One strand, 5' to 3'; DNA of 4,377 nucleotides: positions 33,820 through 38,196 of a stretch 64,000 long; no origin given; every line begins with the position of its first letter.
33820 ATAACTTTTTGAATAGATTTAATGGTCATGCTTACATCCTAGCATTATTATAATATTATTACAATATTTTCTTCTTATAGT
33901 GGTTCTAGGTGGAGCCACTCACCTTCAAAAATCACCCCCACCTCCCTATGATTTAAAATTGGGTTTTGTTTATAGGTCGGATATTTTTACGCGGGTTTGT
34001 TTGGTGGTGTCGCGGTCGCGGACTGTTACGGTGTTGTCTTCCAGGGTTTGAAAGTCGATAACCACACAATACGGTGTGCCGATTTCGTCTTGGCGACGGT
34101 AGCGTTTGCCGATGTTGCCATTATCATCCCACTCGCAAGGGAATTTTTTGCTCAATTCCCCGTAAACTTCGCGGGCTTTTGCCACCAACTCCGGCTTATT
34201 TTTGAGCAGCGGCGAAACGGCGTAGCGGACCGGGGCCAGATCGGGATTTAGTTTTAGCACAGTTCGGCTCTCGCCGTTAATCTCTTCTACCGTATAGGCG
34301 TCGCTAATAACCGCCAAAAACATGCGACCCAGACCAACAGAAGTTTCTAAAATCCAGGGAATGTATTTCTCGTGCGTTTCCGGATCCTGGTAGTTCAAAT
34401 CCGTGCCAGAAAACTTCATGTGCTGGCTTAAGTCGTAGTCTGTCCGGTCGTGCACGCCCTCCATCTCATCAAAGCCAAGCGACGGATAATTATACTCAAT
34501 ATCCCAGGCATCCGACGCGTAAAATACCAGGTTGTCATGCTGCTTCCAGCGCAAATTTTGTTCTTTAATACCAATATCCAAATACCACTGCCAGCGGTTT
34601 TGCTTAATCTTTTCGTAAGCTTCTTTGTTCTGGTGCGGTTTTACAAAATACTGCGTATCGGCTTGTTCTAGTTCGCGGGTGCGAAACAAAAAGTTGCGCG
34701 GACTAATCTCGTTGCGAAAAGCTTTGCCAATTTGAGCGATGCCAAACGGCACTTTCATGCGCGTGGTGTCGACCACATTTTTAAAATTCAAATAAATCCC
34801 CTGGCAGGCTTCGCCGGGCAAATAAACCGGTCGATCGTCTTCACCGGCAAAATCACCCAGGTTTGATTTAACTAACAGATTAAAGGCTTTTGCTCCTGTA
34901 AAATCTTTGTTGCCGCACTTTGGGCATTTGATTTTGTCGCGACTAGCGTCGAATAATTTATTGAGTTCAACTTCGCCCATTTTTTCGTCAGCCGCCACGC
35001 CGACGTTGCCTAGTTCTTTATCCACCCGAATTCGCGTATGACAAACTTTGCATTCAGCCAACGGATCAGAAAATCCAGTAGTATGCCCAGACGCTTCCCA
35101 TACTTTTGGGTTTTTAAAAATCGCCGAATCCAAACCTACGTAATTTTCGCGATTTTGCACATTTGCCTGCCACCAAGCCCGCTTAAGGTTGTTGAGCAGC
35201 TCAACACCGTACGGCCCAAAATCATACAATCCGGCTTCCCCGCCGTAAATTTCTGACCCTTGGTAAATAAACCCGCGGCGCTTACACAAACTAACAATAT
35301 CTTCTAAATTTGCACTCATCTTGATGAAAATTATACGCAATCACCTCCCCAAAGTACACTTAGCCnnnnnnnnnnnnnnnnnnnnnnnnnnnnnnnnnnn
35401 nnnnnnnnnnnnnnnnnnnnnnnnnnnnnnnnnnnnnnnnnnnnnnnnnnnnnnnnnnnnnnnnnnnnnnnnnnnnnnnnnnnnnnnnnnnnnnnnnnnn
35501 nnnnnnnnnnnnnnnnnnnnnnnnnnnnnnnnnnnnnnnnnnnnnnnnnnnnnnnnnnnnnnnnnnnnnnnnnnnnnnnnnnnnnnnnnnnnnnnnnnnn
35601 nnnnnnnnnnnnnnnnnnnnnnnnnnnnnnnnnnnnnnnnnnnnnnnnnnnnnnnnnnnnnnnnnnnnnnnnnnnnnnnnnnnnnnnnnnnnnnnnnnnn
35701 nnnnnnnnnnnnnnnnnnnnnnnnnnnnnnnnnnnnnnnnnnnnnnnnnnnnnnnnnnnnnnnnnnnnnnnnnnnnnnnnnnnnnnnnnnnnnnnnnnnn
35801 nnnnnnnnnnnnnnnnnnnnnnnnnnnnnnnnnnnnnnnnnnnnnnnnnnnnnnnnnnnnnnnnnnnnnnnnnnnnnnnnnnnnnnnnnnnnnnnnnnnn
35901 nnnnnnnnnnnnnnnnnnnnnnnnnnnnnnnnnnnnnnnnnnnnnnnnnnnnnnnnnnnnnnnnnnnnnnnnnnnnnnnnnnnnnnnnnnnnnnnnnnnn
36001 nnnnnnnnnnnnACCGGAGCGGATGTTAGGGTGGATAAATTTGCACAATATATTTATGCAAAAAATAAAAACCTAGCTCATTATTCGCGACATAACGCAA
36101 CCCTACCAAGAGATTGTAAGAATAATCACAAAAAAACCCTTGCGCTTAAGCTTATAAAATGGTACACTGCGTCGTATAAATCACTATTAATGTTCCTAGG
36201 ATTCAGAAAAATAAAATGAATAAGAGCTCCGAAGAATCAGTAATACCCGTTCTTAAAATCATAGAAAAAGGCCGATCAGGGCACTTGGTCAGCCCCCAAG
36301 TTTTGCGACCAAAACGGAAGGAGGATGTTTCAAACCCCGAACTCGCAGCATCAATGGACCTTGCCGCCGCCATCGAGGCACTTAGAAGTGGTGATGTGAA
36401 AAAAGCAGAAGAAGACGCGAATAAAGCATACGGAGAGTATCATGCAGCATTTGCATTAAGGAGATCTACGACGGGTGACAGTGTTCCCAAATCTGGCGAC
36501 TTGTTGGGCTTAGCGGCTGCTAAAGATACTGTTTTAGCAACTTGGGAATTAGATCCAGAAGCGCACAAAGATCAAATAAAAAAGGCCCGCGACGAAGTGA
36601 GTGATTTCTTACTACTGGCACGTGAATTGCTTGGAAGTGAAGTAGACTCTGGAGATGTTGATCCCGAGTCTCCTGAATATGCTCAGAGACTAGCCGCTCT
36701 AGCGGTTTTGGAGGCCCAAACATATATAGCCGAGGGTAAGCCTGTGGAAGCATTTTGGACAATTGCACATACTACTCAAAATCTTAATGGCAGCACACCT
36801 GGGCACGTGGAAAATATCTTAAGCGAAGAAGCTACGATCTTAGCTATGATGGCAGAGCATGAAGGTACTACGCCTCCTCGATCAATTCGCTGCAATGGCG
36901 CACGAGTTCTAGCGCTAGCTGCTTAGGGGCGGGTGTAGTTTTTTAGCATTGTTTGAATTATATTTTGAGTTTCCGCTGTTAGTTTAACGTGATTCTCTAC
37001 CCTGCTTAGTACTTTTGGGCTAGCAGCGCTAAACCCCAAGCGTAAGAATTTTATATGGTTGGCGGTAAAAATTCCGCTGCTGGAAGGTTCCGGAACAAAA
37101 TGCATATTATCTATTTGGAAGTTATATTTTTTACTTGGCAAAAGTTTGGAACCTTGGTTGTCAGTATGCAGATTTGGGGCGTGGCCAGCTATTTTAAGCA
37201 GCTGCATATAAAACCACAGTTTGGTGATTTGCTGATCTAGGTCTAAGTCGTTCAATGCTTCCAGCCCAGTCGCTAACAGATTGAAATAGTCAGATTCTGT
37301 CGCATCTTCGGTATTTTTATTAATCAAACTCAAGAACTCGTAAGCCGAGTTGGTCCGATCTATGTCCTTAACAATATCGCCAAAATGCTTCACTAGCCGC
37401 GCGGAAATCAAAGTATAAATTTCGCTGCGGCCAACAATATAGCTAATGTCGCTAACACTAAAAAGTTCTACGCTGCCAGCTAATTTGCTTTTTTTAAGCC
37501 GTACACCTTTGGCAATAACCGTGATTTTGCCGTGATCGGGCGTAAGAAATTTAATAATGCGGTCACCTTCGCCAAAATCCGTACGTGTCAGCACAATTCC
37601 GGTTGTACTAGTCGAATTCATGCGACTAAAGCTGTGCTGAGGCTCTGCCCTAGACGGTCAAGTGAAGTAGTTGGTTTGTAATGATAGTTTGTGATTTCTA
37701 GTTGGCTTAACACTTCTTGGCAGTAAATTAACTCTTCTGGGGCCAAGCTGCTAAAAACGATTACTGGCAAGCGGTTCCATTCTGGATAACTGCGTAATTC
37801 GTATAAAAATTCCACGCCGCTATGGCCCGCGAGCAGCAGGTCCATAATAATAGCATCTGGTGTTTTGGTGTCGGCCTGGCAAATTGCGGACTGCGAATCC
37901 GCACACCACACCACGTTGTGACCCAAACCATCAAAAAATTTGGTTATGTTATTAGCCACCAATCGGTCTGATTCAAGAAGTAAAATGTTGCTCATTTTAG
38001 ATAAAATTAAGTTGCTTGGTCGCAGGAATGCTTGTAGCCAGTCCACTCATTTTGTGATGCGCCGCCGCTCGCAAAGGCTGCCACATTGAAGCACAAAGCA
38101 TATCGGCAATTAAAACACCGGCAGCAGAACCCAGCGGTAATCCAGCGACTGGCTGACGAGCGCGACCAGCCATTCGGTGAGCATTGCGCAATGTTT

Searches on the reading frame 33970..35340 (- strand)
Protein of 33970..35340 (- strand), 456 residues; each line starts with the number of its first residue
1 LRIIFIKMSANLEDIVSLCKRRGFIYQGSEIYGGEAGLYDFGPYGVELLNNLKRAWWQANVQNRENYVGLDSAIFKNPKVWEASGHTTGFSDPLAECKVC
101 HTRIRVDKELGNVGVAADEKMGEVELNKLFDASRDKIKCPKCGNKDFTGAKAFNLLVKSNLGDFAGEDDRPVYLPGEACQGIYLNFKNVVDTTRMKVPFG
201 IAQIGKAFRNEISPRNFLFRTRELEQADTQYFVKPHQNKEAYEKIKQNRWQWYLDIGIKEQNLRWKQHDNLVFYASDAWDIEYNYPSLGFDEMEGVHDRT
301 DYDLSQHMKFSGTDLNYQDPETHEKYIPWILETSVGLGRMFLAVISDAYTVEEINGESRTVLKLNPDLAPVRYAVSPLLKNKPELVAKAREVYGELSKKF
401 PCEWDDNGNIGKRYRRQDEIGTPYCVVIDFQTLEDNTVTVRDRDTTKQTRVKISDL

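Call 45: search_protein_families(library=pfam, proteins=[window:33970-35340:-], max_evalue=0.00001)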
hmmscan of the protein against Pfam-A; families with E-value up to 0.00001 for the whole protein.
window:33970-35340:- (456 aa): 2 families
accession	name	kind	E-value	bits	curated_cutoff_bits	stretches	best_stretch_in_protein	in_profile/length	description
PF03129.25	HGTP_anticodon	-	2.1e-21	76.3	21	1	374-456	3-87/94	Anticodon binding domain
PF00587.30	tRNA-synt_2b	-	3.4e-14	53.7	29.3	1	167-346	6-177/179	tRNA synthetase class II core domain (G, H, P, S and T)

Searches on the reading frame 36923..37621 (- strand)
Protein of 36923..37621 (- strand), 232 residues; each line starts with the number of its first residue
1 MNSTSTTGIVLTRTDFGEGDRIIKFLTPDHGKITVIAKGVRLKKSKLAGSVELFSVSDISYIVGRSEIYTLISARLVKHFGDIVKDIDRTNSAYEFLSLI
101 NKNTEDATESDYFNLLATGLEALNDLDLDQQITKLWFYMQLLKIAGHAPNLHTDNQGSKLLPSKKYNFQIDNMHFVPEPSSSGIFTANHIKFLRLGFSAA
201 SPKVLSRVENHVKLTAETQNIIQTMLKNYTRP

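Call 45: search_protein_families(library=pfam, proteins=[window:36923-37621:-], max_evalue=0.00001)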
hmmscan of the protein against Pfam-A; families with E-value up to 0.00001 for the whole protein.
window:36923-37621:- (232 aa): 1 family
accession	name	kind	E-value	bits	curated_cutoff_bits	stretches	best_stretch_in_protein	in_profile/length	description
PF11967.14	RecO_N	-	3.9e-19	68.9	27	1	1-80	1-80/80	Recombination protein O N terminal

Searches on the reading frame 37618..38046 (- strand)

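Call 45: search_protein_families(library=pfam, proteins=[window:37618-38046:-], max_evalue=0.00001)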
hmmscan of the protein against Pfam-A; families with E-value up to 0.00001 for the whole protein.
window:37618-38046:- (142 aa): 1 family
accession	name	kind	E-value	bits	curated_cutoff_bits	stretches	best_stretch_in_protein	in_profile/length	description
PF00072.30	Response_reg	-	7.1e-12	45.9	30.2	1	21-126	1-101/111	Response regulator receiver domain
